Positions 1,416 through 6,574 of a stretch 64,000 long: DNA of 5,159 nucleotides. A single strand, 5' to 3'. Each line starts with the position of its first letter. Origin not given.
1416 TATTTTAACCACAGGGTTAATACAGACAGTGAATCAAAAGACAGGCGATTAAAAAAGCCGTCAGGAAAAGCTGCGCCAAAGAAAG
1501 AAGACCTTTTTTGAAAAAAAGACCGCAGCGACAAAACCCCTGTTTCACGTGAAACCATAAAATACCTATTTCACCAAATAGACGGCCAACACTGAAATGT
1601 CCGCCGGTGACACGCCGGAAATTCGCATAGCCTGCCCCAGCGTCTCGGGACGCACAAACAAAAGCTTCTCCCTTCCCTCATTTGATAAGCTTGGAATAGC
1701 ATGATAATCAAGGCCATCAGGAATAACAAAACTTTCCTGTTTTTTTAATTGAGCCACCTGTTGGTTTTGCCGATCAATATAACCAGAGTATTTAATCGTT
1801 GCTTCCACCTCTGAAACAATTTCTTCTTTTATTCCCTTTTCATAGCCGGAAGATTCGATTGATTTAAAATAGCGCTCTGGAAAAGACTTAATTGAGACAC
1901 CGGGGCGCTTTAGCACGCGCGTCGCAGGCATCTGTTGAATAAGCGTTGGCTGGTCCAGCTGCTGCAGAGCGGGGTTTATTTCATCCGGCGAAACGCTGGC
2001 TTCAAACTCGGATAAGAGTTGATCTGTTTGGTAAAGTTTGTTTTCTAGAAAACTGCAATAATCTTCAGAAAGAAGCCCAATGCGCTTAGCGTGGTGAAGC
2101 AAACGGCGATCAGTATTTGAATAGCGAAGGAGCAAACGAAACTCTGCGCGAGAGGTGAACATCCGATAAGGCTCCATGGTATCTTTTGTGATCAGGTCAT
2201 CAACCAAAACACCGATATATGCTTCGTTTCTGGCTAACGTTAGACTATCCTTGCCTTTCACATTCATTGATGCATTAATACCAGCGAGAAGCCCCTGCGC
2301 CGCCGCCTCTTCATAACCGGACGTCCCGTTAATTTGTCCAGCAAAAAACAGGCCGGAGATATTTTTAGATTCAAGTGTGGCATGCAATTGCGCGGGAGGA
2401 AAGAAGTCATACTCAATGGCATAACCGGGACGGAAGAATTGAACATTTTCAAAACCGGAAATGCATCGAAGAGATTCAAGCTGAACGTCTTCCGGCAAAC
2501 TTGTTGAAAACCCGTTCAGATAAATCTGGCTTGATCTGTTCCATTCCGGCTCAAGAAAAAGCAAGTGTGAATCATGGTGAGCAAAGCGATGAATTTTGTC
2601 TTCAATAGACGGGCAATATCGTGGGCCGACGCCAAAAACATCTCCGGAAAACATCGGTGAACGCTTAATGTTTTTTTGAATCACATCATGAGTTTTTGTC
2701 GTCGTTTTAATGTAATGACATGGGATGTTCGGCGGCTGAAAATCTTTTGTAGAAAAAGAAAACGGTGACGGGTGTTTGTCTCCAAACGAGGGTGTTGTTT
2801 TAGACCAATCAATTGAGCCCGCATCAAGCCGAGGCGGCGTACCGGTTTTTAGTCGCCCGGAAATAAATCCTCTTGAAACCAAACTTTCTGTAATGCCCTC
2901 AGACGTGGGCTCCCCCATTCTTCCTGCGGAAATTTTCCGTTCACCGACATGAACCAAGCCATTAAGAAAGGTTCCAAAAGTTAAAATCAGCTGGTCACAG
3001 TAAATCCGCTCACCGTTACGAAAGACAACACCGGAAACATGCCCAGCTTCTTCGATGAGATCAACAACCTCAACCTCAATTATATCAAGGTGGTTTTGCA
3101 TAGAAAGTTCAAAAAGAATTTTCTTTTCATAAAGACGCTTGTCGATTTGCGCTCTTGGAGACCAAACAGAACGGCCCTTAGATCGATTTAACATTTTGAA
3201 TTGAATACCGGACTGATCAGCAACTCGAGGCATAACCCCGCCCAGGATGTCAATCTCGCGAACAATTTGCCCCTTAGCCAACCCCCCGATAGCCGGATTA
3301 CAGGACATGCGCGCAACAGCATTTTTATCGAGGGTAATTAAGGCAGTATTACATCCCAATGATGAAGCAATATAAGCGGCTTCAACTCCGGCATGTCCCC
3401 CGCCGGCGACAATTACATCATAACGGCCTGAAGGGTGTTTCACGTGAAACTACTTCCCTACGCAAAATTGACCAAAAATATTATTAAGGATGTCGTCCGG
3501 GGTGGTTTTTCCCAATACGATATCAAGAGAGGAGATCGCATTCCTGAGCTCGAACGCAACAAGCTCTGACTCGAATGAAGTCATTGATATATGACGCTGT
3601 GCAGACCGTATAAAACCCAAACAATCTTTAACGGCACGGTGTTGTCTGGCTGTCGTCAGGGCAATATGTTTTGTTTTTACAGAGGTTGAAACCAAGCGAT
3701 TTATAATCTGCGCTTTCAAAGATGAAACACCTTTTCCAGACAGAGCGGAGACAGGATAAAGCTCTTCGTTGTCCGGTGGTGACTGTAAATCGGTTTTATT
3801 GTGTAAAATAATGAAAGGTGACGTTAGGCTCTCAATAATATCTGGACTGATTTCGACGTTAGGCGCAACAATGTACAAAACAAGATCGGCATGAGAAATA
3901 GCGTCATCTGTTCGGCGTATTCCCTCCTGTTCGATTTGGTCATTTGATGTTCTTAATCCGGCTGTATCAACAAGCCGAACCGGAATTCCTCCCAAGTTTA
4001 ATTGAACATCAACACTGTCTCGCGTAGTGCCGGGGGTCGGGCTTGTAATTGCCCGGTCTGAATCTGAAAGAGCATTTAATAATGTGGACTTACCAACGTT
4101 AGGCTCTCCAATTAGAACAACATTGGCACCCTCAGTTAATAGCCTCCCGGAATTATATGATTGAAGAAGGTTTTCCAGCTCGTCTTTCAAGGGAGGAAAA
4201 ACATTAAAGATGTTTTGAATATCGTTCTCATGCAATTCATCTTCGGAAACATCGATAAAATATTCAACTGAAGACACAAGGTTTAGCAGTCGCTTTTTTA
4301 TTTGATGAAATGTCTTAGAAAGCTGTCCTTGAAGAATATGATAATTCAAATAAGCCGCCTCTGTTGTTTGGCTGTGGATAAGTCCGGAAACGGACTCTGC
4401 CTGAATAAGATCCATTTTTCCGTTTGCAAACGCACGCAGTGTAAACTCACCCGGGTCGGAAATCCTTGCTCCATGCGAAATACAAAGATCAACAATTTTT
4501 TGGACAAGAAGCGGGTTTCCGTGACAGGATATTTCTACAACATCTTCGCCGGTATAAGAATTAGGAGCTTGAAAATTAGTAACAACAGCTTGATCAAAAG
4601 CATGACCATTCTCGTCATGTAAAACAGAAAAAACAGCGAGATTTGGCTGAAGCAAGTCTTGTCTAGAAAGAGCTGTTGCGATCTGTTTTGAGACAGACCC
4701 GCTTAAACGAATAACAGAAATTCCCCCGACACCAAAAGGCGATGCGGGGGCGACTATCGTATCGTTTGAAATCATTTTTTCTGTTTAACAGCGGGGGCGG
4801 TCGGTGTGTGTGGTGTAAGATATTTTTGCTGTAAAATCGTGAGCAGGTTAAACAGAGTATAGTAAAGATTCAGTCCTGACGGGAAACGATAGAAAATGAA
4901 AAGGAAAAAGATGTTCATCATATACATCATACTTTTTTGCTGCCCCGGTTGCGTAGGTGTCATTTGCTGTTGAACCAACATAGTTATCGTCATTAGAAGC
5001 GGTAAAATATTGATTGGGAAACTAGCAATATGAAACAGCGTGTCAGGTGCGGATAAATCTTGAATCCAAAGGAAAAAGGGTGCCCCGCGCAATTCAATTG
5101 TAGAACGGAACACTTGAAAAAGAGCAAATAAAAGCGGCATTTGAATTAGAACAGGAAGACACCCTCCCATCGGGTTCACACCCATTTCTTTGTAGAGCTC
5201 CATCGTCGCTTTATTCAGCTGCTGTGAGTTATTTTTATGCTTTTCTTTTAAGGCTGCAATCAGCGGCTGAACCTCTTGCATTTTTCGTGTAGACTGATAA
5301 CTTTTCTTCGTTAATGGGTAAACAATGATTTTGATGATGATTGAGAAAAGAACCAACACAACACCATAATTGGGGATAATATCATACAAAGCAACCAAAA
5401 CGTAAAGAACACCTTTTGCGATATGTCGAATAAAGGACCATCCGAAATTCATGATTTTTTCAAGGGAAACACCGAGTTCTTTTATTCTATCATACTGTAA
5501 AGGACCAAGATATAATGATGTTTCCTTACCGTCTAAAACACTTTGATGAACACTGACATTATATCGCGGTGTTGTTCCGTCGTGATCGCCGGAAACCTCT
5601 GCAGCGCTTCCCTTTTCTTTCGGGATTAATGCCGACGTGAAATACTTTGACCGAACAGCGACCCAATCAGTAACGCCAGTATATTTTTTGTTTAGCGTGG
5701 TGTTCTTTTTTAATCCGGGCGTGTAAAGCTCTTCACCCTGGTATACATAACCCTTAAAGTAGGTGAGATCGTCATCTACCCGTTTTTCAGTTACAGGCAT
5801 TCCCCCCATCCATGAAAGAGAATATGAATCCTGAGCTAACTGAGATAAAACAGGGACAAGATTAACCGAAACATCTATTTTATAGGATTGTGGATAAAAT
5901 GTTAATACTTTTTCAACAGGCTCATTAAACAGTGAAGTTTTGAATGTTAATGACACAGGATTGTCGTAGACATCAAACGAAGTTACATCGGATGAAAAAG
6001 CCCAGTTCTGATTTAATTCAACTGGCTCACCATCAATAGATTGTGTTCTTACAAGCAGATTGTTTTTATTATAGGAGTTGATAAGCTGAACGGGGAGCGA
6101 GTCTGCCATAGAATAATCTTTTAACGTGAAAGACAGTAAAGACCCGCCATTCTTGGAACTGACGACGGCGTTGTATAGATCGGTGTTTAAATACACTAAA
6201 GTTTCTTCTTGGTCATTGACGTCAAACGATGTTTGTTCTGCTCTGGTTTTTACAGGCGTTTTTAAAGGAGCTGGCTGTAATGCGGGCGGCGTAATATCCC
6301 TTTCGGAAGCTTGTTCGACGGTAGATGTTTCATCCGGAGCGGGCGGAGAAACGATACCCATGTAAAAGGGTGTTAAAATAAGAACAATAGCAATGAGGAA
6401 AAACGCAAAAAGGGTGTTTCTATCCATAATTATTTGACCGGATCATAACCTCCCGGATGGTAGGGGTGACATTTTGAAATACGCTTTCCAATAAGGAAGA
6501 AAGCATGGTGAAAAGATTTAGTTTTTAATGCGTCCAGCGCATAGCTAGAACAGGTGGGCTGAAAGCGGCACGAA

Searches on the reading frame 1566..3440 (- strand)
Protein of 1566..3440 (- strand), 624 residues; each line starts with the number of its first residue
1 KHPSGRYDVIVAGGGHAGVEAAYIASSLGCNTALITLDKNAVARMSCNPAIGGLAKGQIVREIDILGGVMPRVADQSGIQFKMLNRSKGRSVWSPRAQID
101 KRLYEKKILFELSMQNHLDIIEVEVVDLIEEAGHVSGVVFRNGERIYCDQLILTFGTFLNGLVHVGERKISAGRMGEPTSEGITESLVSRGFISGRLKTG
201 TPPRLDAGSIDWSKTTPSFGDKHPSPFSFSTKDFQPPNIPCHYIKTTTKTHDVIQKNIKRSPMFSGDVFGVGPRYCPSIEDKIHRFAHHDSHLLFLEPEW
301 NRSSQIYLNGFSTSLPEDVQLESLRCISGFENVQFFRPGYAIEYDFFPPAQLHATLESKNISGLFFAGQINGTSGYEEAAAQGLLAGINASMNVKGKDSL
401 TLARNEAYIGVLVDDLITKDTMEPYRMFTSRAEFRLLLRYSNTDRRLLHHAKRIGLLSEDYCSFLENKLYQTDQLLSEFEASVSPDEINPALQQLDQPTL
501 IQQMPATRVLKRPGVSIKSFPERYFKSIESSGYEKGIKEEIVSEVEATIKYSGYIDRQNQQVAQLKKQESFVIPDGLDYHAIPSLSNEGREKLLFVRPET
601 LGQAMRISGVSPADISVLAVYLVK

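Call 11: search_protein_families(library=pfam, proteins=[window:1566-3440:-], max_evalue=0.001)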
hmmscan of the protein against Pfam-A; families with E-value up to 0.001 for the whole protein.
window:1566-3440:- (624 aa): 5 families
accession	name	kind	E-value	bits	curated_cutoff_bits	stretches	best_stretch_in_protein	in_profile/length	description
PF01134.28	GIDA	-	7e-153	509.7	22.1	1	8-398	1-391/391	Glucose inhibited division protein A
PF13932.14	SAM_GIDA_C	-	6.1e-24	84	27.1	1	564-618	2-56/57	tRNA modifying enzyme MnmG/GidA C-terminal helical bundle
PF21680.2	GIDA_C_1st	-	4.8e-09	37.3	24.7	1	472-559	14-96/96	tRNA modifying enzyme MnmG/GidA C-terminal helical domain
PF07992.20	Pyr_redox_2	-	0.00014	21.8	26.1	1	7-156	1-108/291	Pyridine nucleotide-disulphide oxidoreductase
PF12831.13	FAD_oxidored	-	0.00041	20.2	27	1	8-36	1-29/416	FAD dependent oxidoreductase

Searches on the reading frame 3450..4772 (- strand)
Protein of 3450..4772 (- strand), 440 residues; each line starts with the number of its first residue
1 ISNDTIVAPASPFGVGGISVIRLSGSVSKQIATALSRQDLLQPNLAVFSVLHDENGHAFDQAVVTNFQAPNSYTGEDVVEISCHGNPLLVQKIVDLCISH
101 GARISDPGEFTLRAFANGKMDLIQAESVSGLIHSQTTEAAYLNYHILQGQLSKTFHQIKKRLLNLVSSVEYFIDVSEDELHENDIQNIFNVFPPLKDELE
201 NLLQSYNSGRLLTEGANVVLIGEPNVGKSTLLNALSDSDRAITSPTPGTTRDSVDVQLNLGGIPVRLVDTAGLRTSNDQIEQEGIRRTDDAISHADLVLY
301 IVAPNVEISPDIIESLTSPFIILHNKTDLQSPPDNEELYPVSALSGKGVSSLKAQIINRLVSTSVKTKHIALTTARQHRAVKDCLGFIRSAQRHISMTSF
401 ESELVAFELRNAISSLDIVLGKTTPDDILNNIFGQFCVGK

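Call 11: search_protein_families(library=pfam, proteins=[window:3450-4772:-], max_evalue=0.001)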
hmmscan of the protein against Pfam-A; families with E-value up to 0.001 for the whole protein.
window:3450-4772:- (440 aa): 7 families
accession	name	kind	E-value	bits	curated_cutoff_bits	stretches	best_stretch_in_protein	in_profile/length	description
PF12631.12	MnmE_helical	-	5.5e-43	148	40.1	1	122-437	1-211/211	MnmE helical domain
PF10396.14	TrmE_N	-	1.4e-36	125.7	29.8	1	5-119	1-117/117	GTP-binding protein TrmE N-terminus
PF01926.29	MMR_HSR1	-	1.5e-25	89.9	21.9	1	217-326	1-113/113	50S ribosome-binding GTPase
PF02421.24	FeoB_N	-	2.7e-08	33.9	27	1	217-302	2-86/156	Ferrous iron transport protein B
PF00350.29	Dynamin_N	-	5.6e-07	30.2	27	0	218-255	1-37/168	Dynamin family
PF00071.28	Ras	-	0.00032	20.7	21.6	1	218-338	2-119/162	Ras family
PF00025.27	Arf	-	0.00057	19.8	22.3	0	215-256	14-55/174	ADP-ribosylation factor family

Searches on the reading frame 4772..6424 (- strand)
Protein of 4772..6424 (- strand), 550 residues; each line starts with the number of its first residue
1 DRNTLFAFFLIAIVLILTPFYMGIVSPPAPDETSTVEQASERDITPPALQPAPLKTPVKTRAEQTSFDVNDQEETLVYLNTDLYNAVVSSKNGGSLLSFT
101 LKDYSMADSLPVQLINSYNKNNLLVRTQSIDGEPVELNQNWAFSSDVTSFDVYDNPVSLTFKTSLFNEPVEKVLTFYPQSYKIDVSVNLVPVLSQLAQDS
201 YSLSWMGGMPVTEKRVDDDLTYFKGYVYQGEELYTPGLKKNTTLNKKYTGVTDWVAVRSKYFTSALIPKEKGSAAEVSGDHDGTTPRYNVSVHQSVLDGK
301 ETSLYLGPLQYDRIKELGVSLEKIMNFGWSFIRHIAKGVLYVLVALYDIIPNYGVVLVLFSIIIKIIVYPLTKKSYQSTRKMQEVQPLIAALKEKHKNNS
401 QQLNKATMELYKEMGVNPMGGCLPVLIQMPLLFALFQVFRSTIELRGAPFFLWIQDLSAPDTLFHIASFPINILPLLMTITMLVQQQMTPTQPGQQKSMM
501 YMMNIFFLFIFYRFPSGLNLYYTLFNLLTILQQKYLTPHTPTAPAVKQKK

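Call 11: search_protein_families(library=pfam, proteins=[window:4772-6424:-], max_evalue=0.001)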
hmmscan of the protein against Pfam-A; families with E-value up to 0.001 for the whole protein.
window:4772-6424:- (550 aa): 2 families
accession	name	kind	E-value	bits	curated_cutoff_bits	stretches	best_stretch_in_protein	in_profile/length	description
PF02096.25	60KD_IMP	-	8.6e-59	198.6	35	1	353-536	1-161/163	60Kd inner membrane protein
PF14849.12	YidC_periplas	-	1.1e-23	85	24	1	79-331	4-274/283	YidC periplasmic domain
